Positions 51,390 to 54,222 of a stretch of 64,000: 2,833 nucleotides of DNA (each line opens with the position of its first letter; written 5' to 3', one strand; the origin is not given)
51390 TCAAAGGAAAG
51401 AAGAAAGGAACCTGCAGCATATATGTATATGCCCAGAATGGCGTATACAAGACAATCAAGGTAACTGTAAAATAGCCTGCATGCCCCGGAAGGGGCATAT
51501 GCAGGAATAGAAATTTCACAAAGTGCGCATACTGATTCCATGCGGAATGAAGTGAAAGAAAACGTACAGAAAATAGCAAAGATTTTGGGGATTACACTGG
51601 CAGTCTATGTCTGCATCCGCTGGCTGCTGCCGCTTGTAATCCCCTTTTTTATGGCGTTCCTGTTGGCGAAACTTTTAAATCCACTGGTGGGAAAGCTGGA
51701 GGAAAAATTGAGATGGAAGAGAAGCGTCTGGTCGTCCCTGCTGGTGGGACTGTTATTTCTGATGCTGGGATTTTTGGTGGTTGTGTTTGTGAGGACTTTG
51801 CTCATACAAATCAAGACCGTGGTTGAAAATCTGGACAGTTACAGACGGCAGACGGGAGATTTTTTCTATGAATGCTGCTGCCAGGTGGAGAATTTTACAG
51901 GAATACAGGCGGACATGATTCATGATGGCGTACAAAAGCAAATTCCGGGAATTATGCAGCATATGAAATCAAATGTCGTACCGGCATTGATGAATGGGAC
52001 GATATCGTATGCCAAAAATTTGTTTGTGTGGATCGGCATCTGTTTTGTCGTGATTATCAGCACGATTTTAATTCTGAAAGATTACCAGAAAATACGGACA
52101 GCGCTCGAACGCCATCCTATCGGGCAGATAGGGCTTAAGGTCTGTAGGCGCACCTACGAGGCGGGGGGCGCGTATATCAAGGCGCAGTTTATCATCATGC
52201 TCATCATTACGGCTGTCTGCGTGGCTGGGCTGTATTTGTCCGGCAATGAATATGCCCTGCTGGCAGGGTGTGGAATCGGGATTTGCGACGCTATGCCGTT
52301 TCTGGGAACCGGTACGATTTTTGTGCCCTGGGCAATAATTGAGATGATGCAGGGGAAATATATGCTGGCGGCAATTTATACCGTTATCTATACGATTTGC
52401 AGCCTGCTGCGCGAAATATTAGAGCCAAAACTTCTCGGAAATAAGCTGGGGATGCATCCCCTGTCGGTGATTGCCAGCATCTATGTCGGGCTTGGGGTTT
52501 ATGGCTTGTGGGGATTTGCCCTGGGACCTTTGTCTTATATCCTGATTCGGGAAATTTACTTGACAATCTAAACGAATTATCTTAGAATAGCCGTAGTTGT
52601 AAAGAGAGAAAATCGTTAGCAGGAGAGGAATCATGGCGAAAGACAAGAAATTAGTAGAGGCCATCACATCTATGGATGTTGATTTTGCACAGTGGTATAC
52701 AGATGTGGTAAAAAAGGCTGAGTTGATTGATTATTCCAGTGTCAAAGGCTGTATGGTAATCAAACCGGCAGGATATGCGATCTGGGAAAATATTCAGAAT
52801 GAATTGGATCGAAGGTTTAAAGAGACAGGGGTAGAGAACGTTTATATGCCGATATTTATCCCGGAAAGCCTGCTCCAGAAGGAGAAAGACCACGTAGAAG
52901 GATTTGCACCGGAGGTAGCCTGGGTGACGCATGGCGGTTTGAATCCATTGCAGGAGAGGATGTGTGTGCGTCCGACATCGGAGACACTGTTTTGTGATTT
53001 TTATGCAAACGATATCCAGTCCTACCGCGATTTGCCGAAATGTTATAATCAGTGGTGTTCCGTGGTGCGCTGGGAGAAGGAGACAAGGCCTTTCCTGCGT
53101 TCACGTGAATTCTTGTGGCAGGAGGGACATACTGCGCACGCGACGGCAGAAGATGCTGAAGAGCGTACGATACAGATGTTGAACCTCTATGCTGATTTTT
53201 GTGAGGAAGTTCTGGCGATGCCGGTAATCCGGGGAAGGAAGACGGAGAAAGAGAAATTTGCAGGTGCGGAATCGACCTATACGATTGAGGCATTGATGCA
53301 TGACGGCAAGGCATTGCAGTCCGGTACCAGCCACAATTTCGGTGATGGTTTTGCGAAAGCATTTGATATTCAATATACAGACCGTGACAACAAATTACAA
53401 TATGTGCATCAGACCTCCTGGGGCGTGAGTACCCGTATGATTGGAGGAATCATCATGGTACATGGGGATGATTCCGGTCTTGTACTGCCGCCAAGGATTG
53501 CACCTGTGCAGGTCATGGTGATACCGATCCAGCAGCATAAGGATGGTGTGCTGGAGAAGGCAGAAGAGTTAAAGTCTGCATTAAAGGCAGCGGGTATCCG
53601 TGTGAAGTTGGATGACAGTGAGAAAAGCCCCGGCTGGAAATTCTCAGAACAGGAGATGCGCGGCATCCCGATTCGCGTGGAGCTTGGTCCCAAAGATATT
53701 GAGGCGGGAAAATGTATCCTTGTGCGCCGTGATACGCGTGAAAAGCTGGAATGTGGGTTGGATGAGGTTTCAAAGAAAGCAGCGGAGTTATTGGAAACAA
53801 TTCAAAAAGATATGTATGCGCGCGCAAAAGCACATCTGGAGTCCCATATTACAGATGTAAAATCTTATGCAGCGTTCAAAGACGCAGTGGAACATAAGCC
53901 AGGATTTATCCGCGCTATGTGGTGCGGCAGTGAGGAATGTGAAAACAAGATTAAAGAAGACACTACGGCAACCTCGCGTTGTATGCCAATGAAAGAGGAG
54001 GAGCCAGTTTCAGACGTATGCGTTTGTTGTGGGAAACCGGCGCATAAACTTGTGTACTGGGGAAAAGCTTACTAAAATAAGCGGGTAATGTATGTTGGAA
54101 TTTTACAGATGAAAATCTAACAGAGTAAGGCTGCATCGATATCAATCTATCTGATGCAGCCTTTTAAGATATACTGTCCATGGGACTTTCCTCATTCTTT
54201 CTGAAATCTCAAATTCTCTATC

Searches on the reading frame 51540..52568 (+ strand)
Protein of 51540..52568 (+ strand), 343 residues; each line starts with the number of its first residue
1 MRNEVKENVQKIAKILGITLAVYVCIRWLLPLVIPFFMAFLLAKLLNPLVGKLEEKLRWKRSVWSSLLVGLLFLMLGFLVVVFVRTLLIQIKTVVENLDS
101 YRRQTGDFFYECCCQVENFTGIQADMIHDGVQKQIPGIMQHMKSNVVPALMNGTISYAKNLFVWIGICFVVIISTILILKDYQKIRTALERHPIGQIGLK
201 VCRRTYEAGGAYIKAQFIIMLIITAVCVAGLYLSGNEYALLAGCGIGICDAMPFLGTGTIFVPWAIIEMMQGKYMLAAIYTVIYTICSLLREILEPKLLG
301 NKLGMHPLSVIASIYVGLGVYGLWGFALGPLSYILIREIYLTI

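Call 66: search_protein_families(library=pfam, proteins=[window:51540-52568:+], max_evalue=0.00001)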
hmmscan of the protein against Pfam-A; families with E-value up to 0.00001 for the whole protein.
window:51540-52568:+ (343 aa): 1 family
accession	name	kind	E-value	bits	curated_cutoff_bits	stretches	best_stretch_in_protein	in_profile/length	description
PF01594.21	AI-2E_transport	-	5.7e-44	151.1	34.3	1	17-341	5-324/327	AI-2E family transporter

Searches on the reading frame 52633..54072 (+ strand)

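Call 66: search_protein_families(library=pfam, proteins=[window:52633-54072:+], max_evalue=0.00001)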
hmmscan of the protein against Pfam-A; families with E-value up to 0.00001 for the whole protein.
window:52633-54072:+ (480 aa): 3 families
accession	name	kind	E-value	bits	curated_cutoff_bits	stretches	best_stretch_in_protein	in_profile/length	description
PF09180.16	ProRS-C_1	-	7.8e-26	90.5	31.5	1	413-480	2-71/71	Prolyl-tRNA synthetase, C-terminal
PF03129.25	HGTP_anticodon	-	1.3e-24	86.6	21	1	293-384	1-92/94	Anticodon binding domain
PF00587.30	tRNA-synt_2b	-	1.4e-22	81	29.3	1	106-274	7-176/179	tRNA synthetase class II core domain (G, H, P, S and T)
